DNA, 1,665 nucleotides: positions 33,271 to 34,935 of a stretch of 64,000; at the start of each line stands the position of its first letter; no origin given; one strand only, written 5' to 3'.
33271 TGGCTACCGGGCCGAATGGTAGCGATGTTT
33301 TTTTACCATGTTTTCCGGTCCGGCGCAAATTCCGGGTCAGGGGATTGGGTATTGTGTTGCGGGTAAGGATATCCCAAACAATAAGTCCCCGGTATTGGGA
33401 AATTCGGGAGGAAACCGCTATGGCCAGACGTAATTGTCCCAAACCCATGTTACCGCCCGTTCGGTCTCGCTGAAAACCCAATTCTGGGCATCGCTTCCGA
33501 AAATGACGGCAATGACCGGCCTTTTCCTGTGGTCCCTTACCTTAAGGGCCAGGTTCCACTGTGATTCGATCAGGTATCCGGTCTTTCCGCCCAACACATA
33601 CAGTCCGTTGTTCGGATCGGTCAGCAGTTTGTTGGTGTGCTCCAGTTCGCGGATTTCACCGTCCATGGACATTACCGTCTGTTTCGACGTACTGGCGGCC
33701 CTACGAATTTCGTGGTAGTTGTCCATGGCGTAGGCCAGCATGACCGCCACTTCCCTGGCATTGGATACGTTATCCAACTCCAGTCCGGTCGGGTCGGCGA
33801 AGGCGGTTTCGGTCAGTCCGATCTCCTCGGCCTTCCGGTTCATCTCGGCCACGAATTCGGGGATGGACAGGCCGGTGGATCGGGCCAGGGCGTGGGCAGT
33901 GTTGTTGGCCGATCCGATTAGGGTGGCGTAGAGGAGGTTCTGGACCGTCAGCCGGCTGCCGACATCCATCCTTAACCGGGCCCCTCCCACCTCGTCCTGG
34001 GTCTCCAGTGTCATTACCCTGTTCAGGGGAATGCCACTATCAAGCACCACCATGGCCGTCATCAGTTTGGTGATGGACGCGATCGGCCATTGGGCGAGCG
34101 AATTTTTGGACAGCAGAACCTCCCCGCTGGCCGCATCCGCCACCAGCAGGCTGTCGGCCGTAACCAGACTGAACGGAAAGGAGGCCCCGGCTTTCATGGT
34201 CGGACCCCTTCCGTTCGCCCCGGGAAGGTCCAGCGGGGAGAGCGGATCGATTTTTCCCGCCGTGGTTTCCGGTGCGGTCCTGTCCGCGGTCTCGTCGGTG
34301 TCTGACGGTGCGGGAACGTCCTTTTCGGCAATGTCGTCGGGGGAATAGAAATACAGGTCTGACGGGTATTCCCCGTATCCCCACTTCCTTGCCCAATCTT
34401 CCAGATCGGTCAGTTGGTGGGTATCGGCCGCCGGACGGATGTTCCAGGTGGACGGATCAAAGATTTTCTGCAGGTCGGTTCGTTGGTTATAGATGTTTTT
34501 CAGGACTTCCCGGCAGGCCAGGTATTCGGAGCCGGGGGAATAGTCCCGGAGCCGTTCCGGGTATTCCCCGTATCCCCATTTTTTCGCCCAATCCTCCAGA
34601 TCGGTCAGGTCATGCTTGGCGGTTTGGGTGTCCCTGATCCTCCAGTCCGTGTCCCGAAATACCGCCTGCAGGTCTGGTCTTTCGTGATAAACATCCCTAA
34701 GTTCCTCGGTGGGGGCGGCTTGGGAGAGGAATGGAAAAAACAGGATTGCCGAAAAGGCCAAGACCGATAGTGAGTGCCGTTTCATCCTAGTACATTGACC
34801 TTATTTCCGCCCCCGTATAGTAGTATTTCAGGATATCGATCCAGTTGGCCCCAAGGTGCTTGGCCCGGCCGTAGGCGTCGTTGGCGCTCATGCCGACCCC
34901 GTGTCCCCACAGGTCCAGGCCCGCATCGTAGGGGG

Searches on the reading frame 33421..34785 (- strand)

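Call 9: search_protein_families(library=pfam, proteins=[window:33421-34785:-], max_evalue=0.001)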
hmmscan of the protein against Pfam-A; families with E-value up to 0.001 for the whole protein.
window:33421-34785:- (455 aa): 2 families
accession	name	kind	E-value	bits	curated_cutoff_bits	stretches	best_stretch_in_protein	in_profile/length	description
PF00768.25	Peptidase_S11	-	1.2e-39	136.7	27.6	1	208-432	10-238/239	D-alanyl-D-alanine carboxypeptidase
PF13354.11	Beta-lactamase2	-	1.9e-09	37.7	22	1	213-429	2-213/214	Beta-lactamase enzyme family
